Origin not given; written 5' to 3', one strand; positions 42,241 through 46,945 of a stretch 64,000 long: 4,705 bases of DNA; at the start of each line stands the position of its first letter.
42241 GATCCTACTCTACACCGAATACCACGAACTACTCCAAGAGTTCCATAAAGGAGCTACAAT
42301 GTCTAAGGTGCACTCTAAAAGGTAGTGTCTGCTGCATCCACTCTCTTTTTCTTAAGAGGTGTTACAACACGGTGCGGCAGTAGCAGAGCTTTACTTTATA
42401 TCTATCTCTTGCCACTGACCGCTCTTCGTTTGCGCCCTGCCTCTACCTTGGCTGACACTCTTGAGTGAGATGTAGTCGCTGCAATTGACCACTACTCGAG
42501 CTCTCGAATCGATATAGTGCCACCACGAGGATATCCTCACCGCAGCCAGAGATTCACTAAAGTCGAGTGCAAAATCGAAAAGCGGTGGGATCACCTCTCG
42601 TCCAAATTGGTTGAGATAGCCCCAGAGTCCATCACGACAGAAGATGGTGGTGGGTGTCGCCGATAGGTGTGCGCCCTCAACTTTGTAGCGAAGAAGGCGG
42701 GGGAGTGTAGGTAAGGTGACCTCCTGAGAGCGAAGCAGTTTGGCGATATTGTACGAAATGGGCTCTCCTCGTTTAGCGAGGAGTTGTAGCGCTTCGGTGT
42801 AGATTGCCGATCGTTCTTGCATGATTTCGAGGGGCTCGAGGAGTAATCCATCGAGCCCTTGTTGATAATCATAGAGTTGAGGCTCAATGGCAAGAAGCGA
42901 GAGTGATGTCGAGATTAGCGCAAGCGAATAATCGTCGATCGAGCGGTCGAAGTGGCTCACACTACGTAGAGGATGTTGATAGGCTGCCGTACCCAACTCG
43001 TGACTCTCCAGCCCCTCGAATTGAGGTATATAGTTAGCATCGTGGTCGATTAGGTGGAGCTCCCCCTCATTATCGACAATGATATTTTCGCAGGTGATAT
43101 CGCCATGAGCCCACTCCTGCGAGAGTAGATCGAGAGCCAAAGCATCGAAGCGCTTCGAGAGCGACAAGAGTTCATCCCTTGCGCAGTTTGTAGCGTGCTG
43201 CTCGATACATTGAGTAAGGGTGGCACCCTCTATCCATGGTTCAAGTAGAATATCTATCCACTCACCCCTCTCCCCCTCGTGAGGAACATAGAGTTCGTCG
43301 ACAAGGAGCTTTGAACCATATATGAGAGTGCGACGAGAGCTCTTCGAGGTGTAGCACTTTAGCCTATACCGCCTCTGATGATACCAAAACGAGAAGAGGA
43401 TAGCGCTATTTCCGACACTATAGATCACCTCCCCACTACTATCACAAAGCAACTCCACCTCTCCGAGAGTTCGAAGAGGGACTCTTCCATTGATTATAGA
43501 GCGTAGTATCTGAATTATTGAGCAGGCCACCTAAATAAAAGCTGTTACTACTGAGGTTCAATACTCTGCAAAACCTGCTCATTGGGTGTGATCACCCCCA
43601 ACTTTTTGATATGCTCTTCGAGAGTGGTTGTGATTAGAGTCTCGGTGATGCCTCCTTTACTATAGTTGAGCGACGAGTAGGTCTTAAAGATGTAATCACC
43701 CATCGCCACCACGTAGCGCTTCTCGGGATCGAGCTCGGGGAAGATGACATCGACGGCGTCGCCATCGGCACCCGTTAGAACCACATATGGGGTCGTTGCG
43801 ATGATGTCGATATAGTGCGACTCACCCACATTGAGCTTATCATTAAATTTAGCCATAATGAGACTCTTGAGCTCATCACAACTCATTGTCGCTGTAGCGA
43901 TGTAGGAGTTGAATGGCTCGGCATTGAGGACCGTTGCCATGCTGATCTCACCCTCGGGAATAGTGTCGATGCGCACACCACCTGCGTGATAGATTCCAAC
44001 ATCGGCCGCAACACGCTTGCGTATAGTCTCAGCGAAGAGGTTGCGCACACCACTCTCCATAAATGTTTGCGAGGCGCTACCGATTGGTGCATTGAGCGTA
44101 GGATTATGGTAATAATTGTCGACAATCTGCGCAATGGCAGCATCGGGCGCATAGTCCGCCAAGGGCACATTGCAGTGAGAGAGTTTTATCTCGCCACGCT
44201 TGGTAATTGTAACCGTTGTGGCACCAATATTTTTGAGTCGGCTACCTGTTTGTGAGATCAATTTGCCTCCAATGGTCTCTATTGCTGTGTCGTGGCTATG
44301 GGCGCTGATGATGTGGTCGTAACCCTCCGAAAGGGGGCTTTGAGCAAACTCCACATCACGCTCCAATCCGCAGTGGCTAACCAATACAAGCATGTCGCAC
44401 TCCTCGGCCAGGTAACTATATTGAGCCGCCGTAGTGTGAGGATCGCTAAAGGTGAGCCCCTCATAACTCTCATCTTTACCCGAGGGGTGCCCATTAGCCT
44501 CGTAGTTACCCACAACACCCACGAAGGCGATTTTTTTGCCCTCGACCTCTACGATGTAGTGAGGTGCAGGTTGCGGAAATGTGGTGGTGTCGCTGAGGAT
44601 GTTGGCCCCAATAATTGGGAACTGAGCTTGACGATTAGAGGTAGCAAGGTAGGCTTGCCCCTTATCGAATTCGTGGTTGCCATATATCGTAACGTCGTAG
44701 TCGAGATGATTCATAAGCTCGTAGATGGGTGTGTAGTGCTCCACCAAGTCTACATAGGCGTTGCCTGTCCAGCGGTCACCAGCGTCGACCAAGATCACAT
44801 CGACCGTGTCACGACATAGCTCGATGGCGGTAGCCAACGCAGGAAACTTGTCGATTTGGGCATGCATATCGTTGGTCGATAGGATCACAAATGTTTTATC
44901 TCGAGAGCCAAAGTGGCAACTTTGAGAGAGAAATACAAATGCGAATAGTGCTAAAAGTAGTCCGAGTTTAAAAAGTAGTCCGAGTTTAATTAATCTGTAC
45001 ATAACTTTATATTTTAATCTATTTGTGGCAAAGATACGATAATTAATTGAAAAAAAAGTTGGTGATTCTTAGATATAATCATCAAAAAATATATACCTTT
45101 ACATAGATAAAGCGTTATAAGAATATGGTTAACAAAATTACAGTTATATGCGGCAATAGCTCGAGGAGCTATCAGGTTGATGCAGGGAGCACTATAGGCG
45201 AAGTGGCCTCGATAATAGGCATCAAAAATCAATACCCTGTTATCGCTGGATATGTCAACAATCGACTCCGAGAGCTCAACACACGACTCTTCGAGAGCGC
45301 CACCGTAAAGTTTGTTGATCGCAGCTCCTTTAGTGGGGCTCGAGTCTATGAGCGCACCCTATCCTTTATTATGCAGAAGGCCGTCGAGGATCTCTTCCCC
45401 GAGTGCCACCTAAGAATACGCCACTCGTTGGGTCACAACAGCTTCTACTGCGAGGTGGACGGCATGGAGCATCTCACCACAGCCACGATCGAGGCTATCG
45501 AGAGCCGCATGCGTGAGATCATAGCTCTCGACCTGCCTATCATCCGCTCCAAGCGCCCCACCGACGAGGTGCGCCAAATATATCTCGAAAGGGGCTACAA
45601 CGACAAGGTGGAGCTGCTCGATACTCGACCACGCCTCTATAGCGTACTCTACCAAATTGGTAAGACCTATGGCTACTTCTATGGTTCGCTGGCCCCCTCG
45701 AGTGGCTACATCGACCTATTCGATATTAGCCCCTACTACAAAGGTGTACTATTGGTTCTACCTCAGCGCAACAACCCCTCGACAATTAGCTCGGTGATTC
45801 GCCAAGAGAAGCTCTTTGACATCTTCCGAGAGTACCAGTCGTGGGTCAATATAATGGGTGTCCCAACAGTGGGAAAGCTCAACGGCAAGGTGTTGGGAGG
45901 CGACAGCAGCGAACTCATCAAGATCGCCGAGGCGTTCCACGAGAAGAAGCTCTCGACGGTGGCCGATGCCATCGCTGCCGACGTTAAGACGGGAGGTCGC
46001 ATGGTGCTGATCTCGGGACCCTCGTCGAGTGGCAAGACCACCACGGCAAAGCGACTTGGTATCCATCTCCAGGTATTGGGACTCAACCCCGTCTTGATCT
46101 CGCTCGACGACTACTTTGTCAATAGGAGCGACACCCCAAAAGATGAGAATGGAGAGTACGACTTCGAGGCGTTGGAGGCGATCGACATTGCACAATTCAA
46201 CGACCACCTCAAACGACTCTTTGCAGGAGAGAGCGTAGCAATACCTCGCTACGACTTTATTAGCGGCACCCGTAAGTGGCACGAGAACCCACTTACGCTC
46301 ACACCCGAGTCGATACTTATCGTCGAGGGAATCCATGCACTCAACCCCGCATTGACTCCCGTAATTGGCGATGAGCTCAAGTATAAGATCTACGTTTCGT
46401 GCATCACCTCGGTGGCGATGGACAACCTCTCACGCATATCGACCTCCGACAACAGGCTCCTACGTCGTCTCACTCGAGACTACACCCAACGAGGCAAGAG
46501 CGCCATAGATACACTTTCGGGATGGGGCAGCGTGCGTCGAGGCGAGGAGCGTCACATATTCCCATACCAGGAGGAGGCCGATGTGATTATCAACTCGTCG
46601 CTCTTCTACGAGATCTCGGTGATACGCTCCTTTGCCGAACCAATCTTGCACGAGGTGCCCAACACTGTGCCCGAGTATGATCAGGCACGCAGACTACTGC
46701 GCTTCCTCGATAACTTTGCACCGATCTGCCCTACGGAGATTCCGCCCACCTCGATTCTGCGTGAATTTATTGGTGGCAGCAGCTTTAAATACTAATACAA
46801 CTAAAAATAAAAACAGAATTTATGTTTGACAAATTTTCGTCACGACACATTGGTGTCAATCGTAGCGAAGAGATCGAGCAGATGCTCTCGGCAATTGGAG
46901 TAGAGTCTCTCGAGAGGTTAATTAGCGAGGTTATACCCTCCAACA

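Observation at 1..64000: CCGG appears completely absent from the window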

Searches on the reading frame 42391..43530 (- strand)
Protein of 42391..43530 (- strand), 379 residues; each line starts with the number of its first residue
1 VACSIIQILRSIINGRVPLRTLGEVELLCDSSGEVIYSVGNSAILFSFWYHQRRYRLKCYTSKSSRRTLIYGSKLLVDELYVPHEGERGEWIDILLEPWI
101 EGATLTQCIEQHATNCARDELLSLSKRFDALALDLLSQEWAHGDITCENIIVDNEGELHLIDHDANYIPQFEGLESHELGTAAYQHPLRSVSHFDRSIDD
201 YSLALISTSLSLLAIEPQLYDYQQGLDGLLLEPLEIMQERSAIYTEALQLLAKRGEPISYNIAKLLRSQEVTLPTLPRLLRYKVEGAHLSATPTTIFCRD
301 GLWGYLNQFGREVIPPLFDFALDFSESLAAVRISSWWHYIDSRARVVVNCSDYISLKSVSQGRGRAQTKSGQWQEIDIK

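Call 32: search_protein_families(library=pfam, proteins=[window:42391-43530:-], max_evalue=0.00001)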
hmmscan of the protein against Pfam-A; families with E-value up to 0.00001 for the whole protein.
window:42391-43530:- (379 aa): 1 family
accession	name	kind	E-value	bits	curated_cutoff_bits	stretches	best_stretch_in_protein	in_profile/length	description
PF14903.11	WG_beta_rep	-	1.5e-10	41.3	25.6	1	303-333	1-31/35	WG containing repeat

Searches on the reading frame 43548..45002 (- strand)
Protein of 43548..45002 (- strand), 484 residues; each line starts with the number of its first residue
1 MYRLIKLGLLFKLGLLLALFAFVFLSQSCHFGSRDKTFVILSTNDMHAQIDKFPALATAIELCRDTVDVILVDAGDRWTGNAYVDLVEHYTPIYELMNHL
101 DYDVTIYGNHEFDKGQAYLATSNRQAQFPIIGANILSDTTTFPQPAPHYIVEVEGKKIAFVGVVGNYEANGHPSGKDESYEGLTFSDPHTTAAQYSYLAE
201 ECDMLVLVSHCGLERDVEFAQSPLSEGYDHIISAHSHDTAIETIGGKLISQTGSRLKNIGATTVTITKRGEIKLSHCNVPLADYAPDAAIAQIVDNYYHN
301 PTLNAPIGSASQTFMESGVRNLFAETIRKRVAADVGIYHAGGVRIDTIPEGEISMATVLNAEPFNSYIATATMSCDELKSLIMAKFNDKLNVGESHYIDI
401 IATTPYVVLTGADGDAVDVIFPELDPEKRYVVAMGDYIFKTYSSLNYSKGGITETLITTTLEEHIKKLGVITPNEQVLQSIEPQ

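Call 32: search_protein_families(library=pfam, proteins=[window:43548-45002:-], max_evalue=0.00001)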
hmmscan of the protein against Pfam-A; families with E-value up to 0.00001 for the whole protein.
window:43548-45002:- (484 aa): 2 families
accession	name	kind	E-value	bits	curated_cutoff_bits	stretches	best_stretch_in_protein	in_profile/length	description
PF02872.23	5_nucleotid_C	-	7.7e-14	52.5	23.6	1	311-440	16-148/158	5'-nucleotidase, C-terminal domain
PF00149.33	Metallophos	-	1.7e-08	35.5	21.5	1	40-237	3-189/191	Calcineurin-like phosphoesterase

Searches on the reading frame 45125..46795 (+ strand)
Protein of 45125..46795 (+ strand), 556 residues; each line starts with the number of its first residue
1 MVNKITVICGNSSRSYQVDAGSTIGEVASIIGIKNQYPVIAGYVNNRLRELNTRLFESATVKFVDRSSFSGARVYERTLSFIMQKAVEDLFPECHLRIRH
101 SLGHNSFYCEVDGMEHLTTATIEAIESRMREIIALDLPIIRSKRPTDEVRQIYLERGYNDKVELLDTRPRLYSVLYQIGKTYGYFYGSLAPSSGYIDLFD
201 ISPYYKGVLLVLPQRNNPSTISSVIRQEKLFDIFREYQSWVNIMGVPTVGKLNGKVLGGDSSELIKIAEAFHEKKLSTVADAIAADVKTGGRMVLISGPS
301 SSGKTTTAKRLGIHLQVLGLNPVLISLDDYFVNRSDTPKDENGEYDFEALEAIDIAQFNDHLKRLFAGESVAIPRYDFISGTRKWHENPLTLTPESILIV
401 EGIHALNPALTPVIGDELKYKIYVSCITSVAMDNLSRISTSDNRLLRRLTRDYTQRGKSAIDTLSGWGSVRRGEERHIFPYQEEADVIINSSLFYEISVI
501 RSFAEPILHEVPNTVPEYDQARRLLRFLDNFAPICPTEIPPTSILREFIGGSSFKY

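Call 6: search_protein_families(library=pfam, proteins=[window:45125-46795:+])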
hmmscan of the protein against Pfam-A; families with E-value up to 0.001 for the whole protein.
window:45125-46795:+ (556 aa): 3 families
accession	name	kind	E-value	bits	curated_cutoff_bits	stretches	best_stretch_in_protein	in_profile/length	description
PF00485.24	PRK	-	3e-17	63.5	22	1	296-491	4-189/196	Phosphoribulokinase / Uridine kinase family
PF03215.21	Rad17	-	6.1e-05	23.5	23.8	1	270-326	22-83/186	Rad17 P-loop domain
PF13191.12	AAA_16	-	0.00072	20.5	32.6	0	273-311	6-44/167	AAA ATPase domain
